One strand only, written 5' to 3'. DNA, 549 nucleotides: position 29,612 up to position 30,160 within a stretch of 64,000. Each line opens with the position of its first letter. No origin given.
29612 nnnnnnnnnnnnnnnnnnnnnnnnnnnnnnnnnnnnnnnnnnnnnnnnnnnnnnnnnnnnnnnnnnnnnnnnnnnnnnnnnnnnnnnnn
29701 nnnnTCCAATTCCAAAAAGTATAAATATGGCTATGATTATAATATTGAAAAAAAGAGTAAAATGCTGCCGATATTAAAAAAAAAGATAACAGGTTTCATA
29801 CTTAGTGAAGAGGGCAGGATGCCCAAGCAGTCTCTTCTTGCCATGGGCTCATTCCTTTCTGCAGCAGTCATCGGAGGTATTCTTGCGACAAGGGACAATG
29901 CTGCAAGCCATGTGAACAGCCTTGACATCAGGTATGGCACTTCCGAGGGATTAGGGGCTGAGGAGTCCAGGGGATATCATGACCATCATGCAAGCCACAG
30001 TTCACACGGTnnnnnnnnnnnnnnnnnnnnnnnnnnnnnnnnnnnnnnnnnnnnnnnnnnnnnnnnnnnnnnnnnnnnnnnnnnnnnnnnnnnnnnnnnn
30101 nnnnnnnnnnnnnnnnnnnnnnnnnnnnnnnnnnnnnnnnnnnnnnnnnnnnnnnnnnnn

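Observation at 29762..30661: Architecture of the repeat protein: hydrophobic N-terminus, 64 perfect-period HxS triplets, Gly/Asp/Cys tail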

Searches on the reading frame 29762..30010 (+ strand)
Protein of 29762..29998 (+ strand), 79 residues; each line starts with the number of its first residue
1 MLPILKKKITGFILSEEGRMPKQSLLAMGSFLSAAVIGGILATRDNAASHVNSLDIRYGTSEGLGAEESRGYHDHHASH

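Call 15: find_homologous_proteins(query=window:29762-29998:+, max_evalue=0.01)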
Query seq(79 aa) (79 aa): 2 proteins with E <= 0.01 among 4 candidates.
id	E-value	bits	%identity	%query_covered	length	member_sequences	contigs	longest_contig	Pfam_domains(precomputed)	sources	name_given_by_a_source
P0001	4.7e-20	89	72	73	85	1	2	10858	-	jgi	-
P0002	1.5e-15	75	70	73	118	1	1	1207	-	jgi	jgi:hypothetical protein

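Call 34: find_encoding_contigs(protein=P0001, flank=10000, max_places=3)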
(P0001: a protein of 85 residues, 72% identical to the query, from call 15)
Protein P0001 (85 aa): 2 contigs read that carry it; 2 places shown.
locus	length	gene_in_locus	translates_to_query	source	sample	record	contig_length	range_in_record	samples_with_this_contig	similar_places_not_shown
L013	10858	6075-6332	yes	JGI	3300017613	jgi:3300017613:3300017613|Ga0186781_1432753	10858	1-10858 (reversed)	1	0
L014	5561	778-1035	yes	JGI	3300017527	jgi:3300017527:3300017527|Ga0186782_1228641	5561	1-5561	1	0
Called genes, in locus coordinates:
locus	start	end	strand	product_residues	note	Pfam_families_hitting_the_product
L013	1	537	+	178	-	?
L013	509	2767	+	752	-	PF13231:PMT_2 (weak)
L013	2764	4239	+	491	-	PF13231:PMT_2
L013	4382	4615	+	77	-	-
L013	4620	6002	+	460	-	PF04055:Radical_SAM, PF13353:Fer4_12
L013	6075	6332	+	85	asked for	-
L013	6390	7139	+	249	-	PF01522:Polysacc_deac_1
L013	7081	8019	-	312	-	PF03706:LPG_synthase_TM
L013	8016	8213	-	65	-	-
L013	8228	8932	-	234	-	-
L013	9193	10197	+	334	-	PF04055:Radical_SAM, PF13353:Fer4_12 (weak)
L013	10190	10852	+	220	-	PF13489:Methyltransf_23, PF13847:Methyltransf_31 (weak), PF08241:Methyltransf_11, PF08242:Methyltransf_12, PF13649:Methyltransf_25 (weak)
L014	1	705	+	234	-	?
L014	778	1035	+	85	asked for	-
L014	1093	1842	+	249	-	PF01522:Polysacc_deac_1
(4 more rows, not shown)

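Call 35: find_encoding_contigs(protein=P0002, flank=5000, max_places=3)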
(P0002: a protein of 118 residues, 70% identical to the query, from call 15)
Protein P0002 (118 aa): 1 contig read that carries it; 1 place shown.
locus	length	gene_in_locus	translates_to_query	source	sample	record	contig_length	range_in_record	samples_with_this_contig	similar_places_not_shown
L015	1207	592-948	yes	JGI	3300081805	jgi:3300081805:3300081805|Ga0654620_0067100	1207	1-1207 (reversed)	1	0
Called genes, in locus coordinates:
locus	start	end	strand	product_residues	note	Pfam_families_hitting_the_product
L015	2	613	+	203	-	?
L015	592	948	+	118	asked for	-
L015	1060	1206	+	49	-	?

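Call 36: search_protein_representatives(alignment_id=A1)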
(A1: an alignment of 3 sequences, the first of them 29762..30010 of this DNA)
Query: 3 sequences, 83 profile positions. Proteins with E-value up to 0.001 (for the whole library): 286; up to 1e-10: 57; up to 1e-30: 0. The best 150 are listed.
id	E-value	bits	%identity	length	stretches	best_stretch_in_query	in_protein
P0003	8.4e-29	115.7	-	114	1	1-78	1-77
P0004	1.2e-28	115.2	-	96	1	1-83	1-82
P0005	1.9e-26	108.2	-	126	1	1-82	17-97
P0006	2.4e-23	98.2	-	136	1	2-74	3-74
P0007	4.4e-23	97.4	-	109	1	1-79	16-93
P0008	5.4e-23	97.1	-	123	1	1-82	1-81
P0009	5.6e-22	93.8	-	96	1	1-82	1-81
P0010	2.3e-19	85.5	-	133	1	1-72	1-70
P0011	2.5e-18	82.2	-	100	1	1-81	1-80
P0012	6.0e-18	80.9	-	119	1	2-79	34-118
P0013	6.4e-18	80.8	-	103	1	1-83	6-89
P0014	8.7e-18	80.4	-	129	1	1-83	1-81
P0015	6.9e-17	77.5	-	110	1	1-77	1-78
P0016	2.7e-16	75.6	-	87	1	2-78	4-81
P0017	1.1e-15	73.7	-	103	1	1-73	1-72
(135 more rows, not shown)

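Call 76: find_related_loci(query=A1, collection=viral_contigs, flank=6000)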
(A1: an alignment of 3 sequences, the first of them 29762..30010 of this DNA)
Query A1 (83 aa) in viral_contigs; peptide patterns used: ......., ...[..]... (x = any residue, [..] = any of these).
129 stretches matched a pattern, but none encodes a relative of the query by tblastn (E <= 1e-3).
